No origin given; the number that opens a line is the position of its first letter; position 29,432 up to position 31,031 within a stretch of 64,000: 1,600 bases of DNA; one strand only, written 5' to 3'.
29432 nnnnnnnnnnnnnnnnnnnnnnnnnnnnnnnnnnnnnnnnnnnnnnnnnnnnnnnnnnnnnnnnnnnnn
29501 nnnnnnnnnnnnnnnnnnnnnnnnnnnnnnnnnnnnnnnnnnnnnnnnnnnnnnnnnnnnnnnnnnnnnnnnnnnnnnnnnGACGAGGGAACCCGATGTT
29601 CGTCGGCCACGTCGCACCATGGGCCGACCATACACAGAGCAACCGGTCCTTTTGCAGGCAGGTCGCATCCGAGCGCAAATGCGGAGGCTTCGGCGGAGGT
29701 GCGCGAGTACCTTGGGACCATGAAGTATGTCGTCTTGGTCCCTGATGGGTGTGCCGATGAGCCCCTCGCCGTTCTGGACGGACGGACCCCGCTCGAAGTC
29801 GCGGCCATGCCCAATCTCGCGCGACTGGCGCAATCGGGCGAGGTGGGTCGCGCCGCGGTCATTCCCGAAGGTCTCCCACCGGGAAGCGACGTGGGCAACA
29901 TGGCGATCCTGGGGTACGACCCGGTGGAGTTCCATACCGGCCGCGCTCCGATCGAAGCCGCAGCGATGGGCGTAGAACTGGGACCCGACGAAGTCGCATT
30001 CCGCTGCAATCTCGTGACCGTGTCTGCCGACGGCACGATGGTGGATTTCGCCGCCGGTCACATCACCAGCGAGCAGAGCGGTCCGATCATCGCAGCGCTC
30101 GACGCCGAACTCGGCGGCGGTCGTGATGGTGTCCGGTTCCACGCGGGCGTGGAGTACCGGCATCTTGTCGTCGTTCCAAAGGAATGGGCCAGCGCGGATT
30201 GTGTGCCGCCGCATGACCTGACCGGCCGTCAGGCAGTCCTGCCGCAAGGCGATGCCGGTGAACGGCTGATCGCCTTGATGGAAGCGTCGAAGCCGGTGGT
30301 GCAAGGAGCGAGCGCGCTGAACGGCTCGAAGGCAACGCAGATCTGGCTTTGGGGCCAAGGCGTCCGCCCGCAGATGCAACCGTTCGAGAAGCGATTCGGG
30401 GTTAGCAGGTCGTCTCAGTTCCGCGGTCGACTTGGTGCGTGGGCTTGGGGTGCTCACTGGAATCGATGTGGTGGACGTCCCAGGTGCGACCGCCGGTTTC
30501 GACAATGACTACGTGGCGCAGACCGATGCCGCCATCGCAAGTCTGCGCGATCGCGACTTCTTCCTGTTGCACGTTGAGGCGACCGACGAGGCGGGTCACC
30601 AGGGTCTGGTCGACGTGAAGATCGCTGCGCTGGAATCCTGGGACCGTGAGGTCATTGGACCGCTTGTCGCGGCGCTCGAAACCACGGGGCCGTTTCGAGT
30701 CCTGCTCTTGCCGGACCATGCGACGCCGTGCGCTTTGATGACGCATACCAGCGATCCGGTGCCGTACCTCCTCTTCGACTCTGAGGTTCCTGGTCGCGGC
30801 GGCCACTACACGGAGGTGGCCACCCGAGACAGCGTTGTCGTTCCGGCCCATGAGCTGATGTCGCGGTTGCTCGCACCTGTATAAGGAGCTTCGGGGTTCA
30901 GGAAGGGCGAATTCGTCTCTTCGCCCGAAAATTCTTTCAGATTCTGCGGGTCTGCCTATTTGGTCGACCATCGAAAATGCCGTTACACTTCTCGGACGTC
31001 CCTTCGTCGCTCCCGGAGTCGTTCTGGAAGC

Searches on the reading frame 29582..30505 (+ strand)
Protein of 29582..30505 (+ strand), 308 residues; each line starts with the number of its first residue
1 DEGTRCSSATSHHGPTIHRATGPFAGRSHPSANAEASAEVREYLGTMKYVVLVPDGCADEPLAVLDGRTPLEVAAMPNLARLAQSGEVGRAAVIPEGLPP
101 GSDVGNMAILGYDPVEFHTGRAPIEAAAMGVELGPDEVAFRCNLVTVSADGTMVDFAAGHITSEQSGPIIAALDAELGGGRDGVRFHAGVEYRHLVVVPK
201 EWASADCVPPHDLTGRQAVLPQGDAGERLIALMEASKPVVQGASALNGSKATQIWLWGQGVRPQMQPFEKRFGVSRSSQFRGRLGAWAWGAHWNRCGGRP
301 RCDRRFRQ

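Call 53: search_protein_families(library=pfam, proteins=[window:29582-30505:+], max_evalue=0.0001)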
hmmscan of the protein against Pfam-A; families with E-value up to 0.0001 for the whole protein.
window:29582-30505:+ (308 aa): 2 families
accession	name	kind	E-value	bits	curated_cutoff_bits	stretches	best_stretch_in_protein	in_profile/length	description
PF10143.14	PhosphMutase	-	3.6e-48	164.1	21.5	1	83-239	1-163/170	2,3-bisphosphoglycerate-independent phosphoglycerate mutase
PF01676.23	Metalloenzyme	-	1e-08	35.5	24.3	1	47-268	1-75/252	Metalloenzyme superfamily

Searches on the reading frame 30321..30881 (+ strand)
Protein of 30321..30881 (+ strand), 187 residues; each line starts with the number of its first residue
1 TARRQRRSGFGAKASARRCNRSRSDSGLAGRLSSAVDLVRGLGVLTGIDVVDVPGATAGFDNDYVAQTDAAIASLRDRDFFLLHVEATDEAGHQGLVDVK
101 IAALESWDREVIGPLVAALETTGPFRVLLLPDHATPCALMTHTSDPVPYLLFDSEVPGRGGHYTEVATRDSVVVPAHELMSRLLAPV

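Call 53: search_protein_families(library=pfam, proteins=[window:30321-30881:+], max_evalue=0.0001)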
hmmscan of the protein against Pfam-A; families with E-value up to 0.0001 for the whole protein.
window:30321-30881:+ (187 aa): 1 family
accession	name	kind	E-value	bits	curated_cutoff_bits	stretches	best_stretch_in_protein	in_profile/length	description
PF01676.23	Metalloenzyme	-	5.5e-18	65.8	24.3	1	42-157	95-226/252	Metalloenzyme superfamily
